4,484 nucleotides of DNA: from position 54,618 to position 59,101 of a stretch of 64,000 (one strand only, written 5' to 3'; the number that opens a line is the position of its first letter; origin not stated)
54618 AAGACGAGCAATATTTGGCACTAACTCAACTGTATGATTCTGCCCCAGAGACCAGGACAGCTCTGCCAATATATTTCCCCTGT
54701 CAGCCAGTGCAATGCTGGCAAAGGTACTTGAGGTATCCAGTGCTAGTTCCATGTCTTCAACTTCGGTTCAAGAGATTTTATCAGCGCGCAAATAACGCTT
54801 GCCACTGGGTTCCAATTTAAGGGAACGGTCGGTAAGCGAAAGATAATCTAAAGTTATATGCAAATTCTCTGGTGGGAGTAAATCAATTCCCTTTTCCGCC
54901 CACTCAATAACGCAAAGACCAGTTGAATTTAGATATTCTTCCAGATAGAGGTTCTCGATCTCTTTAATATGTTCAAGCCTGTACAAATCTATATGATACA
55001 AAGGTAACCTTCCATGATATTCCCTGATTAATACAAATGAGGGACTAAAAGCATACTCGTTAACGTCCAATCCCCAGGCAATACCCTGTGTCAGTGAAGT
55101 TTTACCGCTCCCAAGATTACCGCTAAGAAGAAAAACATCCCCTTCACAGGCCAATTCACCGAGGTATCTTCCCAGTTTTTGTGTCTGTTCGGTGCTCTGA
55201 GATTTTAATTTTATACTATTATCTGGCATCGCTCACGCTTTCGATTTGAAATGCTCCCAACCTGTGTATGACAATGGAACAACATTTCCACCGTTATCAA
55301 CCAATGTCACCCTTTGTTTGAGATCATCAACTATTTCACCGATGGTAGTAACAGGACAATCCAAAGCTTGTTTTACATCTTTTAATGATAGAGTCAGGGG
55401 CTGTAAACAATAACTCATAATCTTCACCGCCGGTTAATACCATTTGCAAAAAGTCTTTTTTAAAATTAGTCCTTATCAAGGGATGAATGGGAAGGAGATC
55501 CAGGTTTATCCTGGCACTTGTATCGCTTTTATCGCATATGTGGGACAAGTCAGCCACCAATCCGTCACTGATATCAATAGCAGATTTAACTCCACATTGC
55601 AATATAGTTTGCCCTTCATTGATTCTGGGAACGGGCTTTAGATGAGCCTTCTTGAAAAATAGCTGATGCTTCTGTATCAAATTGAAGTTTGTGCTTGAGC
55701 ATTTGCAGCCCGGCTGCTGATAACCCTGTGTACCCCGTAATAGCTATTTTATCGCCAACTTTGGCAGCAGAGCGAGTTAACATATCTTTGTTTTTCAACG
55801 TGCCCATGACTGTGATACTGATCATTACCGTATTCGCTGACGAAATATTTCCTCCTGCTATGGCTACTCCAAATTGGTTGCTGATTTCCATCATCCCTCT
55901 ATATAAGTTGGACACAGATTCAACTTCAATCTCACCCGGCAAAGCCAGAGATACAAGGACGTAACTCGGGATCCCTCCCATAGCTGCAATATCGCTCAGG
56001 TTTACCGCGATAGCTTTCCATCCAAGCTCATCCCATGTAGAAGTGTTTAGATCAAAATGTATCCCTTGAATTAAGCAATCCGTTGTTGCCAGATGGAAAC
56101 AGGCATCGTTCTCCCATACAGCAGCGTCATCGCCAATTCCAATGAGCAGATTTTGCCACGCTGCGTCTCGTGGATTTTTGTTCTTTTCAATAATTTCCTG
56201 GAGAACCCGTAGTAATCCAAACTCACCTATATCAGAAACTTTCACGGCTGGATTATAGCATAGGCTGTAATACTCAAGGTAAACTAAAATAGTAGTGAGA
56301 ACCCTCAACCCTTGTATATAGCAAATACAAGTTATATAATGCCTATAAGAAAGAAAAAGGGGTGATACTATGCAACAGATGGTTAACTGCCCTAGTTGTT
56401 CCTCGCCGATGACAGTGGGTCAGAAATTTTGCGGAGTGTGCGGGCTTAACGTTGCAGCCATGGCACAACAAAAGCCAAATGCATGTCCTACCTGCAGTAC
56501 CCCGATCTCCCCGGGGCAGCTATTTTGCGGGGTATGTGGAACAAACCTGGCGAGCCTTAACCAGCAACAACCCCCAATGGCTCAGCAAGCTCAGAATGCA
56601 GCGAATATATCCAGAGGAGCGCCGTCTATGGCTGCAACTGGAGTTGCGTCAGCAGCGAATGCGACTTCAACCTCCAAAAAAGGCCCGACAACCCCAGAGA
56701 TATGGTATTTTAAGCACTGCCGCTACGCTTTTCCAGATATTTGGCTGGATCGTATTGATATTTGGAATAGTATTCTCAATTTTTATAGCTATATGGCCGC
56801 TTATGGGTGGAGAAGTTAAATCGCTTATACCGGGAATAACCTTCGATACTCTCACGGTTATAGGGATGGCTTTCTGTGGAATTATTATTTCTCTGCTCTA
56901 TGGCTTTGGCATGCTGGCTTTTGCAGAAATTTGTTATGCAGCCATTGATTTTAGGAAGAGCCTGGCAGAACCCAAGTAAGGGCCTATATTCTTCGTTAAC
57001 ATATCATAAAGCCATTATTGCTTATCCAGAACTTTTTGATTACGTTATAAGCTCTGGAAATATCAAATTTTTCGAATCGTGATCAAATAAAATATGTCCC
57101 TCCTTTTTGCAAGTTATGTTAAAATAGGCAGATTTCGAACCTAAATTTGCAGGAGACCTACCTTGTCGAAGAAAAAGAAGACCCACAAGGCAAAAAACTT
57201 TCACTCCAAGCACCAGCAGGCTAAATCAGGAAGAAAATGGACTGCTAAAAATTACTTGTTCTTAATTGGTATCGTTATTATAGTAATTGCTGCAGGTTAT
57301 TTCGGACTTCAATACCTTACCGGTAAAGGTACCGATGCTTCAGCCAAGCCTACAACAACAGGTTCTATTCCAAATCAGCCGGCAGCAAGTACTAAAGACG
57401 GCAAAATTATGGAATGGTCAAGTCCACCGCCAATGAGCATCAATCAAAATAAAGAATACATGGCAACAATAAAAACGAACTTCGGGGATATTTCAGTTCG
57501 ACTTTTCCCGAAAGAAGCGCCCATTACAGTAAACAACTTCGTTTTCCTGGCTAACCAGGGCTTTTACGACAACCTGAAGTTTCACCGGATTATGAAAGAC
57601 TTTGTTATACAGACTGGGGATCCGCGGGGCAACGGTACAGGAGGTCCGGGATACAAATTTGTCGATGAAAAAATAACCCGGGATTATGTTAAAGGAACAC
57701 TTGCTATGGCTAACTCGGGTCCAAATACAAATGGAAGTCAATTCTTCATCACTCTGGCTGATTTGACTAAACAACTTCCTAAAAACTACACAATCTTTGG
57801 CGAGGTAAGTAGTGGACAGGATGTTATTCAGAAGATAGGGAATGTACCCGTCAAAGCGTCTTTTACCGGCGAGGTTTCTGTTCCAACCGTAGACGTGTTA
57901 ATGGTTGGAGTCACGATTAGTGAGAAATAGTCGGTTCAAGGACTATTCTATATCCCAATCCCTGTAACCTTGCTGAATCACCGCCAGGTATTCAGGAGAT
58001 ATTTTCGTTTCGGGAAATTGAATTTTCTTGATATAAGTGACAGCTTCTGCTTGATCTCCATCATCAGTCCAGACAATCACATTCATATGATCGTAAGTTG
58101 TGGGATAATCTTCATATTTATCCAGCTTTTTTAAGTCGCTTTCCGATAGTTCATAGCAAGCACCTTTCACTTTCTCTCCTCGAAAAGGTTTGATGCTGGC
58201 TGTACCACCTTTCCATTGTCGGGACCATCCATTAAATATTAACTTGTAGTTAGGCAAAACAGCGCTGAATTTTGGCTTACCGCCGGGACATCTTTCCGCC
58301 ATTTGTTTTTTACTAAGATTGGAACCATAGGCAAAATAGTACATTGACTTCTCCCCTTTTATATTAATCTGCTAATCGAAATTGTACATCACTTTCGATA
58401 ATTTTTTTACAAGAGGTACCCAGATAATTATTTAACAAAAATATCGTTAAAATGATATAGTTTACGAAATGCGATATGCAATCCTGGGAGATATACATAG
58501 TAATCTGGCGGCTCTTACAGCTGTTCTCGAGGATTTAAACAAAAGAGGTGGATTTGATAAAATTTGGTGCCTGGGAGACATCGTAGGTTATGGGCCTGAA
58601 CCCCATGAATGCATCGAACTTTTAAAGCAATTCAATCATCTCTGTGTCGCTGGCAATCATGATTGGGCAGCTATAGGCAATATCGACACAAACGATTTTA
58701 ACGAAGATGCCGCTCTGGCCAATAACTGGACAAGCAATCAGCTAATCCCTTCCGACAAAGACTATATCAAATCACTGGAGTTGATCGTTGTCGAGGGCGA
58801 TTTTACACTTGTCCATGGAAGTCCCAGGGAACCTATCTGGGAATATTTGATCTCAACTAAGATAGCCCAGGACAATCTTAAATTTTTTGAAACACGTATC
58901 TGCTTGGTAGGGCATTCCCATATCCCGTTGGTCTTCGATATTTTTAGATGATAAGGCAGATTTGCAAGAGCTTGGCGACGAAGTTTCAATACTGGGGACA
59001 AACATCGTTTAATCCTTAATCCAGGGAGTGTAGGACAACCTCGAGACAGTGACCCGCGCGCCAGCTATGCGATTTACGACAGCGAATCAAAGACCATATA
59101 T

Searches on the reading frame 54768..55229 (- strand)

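Call 52: search_protein_families(library=pfam, proteins=[window:54768-55229:-], max_evalue=0.00001)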
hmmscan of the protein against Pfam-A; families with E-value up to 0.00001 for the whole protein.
window:54768-55229:- (153 aa): 1 family
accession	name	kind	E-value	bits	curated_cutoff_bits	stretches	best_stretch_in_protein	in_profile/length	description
PF02367.23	TsaE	-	8.7e-36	123.1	26.6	1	11-129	2-120/128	Threonylcarbamoyl adenosine biosynthesis protein TsaE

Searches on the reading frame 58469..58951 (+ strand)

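Call 52: search_protein_families(library=pfam, proteins=[window:58469-58951:+], max_evalue=0.00001)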
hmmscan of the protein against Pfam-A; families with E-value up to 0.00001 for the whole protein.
window:58469-58951:+ (160 aa): 2 families
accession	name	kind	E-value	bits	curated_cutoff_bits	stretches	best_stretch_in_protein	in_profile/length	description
PF00149.33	Metallophos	-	9.7e-17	62.5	21.5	1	1-140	1-140/191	Calcineurin-like phosphoesterase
PF12850.12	Metallophos_2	-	2.3e-13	50.9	27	1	1-156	1-122/154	Calcineurin-like phosphoesterase superfamily domain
